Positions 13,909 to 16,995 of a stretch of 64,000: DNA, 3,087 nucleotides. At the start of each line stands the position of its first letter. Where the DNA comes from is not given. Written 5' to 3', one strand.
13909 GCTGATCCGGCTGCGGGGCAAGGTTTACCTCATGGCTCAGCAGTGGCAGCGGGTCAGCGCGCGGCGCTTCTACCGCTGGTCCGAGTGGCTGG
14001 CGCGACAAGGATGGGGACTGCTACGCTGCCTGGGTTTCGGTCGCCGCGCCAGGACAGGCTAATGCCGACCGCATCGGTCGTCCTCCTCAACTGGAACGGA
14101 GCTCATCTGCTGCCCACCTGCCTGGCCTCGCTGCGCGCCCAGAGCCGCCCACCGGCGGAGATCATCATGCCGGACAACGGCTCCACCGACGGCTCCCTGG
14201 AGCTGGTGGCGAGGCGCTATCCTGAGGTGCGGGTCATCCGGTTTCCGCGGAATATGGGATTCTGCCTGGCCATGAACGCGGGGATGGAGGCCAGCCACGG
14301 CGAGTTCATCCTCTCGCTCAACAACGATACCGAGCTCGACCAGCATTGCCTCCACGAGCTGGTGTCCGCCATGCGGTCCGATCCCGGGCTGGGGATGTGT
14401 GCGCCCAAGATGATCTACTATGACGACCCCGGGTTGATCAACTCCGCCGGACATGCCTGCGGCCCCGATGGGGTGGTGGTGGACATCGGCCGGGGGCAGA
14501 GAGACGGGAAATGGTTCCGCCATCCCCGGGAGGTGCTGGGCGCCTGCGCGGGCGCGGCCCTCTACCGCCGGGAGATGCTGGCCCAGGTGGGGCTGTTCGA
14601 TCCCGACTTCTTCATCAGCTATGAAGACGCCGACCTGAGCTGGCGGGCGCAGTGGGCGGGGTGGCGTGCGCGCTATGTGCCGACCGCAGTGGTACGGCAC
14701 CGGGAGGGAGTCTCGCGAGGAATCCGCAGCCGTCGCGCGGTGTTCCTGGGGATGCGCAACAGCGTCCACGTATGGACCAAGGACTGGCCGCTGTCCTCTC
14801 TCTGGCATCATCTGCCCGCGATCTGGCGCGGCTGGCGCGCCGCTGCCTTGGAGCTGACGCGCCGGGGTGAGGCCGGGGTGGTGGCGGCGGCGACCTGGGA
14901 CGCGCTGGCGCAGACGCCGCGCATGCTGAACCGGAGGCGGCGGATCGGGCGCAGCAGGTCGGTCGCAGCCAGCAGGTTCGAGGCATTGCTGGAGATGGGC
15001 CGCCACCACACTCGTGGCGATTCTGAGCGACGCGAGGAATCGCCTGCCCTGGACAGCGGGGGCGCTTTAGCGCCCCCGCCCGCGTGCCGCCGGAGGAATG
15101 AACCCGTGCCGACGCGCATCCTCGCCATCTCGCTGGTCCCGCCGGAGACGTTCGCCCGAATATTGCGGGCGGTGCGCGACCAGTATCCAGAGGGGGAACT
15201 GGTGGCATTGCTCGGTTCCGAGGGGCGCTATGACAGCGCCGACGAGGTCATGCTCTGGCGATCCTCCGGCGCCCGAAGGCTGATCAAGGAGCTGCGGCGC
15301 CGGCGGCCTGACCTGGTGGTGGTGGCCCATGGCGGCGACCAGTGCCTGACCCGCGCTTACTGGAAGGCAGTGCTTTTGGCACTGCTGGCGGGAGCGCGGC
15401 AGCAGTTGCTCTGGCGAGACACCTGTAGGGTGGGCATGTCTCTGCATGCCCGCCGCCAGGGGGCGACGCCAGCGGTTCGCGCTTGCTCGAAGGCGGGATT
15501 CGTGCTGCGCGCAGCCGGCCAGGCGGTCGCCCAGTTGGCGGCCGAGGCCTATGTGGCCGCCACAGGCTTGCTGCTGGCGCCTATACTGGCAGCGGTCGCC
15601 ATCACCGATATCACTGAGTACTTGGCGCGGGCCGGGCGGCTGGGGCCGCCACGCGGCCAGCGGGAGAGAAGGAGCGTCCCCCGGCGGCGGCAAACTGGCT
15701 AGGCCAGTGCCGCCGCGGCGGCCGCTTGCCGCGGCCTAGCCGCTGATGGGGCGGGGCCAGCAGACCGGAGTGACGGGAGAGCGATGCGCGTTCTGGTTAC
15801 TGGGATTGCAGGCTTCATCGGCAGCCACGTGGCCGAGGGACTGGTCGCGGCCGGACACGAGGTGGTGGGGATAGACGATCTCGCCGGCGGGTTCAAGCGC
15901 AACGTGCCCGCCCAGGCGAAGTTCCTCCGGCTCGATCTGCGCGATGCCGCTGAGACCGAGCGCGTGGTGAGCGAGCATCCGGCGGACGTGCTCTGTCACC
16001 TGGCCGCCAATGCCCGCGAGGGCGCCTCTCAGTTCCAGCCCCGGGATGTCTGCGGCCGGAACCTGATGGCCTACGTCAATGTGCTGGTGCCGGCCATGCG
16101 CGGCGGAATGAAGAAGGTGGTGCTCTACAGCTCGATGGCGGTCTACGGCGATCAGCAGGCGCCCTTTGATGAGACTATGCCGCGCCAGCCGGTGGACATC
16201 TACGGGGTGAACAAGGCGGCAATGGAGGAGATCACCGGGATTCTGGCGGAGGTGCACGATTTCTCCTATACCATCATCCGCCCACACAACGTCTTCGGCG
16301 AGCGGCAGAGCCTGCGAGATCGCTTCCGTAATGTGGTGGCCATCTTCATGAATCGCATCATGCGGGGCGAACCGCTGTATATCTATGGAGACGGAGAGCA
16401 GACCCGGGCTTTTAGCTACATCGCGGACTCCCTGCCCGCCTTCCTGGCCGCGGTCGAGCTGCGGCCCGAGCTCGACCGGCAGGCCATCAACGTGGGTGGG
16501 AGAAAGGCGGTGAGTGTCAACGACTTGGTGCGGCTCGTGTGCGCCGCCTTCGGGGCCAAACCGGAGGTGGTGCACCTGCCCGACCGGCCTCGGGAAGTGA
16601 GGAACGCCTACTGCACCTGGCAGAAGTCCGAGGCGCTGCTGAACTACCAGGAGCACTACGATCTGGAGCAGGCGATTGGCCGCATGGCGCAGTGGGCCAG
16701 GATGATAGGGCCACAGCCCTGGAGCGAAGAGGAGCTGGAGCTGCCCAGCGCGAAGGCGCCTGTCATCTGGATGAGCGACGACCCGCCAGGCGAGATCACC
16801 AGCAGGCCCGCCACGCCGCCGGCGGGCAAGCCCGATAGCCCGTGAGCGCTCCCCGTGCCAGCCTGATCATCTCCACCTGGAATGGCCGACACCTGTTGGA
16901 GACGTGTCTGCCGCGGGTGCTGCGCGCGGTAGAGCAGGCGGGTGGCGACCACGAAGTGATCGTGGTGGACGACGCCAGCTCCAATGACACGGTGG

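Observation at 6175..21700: A ~110-aa module resembling the N-terminal half of GT9 heptosyltransferases recurs six times, always followed by a hydrophobic helix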

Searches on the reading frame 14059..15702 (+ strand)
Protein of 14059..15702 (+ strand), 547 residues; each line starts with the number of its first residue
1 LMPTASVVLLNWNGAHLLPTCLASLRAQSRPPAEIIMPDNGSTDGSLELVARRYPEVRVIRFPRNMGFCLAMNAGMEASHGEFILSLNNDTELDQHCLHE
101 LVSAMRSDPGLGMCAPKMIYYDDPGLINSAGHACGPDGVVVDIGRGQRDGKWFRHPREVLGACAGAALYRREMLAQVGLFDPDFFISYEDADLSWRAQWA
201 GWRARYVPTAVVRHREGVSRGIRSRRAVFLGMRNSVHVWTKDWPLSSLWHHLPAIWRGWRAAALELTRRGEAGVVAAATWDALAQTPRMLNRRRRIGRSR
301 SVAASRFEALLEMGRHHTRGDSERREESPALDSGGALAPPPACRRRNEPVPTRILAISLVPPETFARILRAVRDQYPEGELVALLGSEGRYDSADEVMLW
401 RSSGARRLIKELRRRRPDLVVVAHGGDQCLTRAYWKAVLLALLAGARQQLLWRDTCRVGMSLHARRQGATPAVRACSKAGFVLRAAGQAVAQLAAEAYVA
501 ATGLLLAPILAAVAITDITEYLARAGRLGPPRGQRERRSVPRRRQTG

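Call 3: search_protein_families(library=pfam, proteins=[window:14059-15702:+], max_evalue=1)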
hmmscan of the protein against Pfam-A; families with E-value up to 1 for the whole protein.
window:14059-15702:+ (547 aa): 4 families
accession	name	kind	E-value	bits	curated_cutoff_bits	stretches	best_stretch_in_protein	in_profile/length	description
PF00535.33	Glycos_transf_2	-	1.4e-25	90.6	23.3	1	6-177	1-167/168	Glycosyl transferase family 2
PF13641.12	Glyco_tranf_2_3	-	7.1e-12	46.3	27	1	5-217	3-214/230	Glycosyltransferase like family 2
PF13632.12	Glyco_trans_2_3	-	2.2e-10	41.1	27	1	84-224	2-131/198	Glycosyl transferase family group 2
PF13704.12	Glyco_tranf_2_4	-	0.14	13.1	27.5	1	14-66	3-52/98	Glycosyl transferase family 2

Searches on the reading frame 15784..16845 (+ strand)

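Call 75: search_protein_families(library=ncbifam, proteins=[window:15784-16845:+], max_evalue=0.00001)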
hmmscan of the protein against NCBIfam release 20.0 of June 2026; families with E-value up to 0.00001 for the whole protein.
window:15784-16845:+ (353 aa): 22 families
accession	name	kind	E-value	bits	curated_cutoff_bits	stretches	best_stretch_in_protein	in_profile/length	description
TIGR01179.1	galE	equivalog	6.4e-40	137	262.3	1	2-306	1-326/332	UDP-glucose 4-epimerase GalE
TIGR04180.1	EDH_00030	hypoth_equivalog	2.9e-33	115.2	475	1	3-292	1-296/297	NAD-dependent 4,6-dehydratase LegB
TIGR01181.1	dTDP_gluc_dehyt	equivalog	7.6e-30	104.1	365.1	1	2-305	1-311/321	dTDP-glucose 4,6-dehydratase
TIGR02197.1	heptose_epim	equivalog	4.6e-25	88.4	274.6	1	3-304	1-312/316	ADP-glyceromanno-heptose 6-epimerase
NF011728.1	PRK15181.1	equivalog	1.5e-21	76.8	760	1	2-304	17-336/348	Vi polysaccharide biosynthesis UDP-N-acetylglucosaminuronic acid C-4 epimerase TviC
NF007956.0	PRK10675.1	subfamily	4.9e-20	71.9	394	1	1-303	1-327/338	UDP-glucose 4-epimerase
NF008872.0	PRK11908.1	equivalog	7.5e-16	58.1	294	1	2-261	3-276/349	bifunctional UDP-4-keto-pentose/UDP-xylose synthase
NF041015.1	UDPsulfquin_syn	equivalog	6.1e-15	55.1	575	1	174-273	228-330/384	UDP-sulfoquinovose synthase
TIGR02622.1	CDP_4_6_dhtase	equivalog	2e-14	53.5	278.45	1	2-306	6-331/352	CDP-glucose 4,6-dehydratase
NF007582.0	PRK10217.1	equivalog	4e-14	52.5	698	1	2-257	3-271/355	dTDP-glucose 4,6-dehydratase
TIGR03466.1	HpnA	hypoth_equivalog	2.1e-13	49.9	367.65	1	1-173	1-173/327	hopanoid-associated sugar epimerase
NF047922.1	GDPFucSynFcl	equivalog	2.7e-13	50.1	500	1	3-304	5-300/308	GDP-L-fucose synthase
NF007490.0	PRK10084.1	subfamily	4.8e-13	48.8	649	1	1-304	1-333/361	dTDP-glucose 4,6-dehydratase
NF005998.1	PRK08125.1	equivalog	2.9e-12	45.8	777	1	2-266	317-595/649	bifunctional UDP-4-amino-4-deoxy-L-arabinose formyltransferase/UDP-glucuronic acid oxidase ArnA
NF043036.1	ErythonDh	equivalog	1.9e-10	40.5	325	1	1-148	1-157/321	D-erythronate dehydrogenase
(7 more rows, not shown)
